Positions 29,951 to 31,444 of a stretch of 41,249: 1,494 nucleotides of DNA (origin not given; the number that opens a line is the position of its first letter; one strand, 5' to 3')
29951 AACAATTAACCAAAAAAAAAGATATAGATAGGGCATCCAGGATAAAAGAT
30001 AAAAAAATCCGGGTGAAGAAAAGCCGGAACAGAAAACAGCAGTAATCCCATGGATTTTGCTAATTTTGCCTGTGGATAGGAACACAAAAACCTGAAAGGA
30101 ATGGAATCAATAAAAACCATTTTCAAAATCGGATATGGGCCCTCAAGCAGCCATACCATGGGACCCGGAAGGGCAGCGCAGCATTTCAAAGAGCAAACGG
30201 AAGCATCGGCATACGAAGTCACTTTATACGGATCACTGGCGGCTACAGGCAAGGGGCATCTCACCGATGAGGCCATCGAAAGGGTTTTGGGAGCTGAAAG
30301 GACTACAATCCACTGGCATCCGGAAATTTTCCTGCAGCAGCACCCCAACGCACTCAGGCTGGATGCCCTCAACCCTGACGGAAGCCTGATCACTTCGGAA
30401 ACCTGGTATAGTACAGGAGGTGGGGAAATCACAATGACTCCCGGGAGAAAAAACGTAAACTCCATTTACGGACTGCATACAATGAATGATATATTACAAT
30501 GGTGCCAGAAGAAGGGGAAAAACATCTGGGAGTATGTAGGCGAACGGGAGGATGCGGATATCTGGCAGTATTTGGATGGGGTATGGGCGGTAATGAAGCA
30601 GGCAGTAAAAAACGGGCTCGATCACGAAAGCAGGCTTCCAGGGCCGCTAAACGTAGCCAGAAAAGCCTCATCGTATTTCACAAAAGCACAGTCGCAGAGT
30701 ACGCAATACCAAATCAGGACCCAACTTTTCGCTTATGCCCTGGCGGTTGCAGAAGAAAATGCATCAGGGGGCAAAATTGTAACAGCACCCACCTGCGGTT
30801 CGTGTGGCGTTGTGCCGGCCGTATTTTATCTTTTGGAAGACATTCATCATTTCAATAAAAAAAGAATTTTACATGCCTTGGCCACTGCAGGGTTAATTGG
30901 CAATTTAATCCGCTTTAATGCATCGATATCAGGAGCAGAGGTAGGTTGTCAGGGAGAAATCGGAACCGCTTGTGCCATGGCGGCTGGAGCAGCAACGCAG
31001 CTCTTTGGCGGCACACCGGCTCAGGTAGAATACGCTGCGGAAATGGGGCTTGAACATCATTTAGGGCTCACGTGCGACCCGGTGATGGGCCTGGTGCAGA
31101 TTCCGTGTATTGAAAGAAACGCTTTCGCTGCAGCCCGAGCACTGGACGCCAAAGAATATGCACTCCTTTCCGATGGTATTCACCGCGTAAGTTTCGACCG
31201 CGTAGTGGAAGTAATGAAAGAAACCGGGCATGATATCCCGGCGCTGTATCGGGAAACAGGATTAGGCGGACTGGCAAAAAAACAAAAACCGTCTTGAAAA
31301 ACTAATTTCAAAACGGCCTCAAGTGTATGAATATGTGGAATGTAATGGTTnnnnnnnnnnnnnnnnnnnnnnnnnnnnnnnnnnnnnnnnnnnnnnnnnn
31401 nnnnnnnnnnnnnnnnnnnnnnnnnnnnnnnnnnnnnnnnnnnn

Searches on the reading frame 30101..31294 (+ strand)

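Call 7: search_protein_families(library=pfam, proteins=[window:30101-31294:+], max_evalue=0.001)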
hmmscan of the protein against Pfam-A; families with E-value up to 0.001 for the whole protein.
window:30101-31294:+ (398 aa): 2 families
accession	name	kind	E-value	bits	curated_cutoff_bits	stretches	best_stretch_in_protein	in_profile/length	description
PF03313.21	SDH_alpha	-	7.2e-77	259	26.4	1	140-392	4-260/260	Serine dehydratase alpha chain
PF03315.21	SDH_beta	-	7.6e-29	101.5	26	2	3-59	1-64/155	Serine dehydratase beta chain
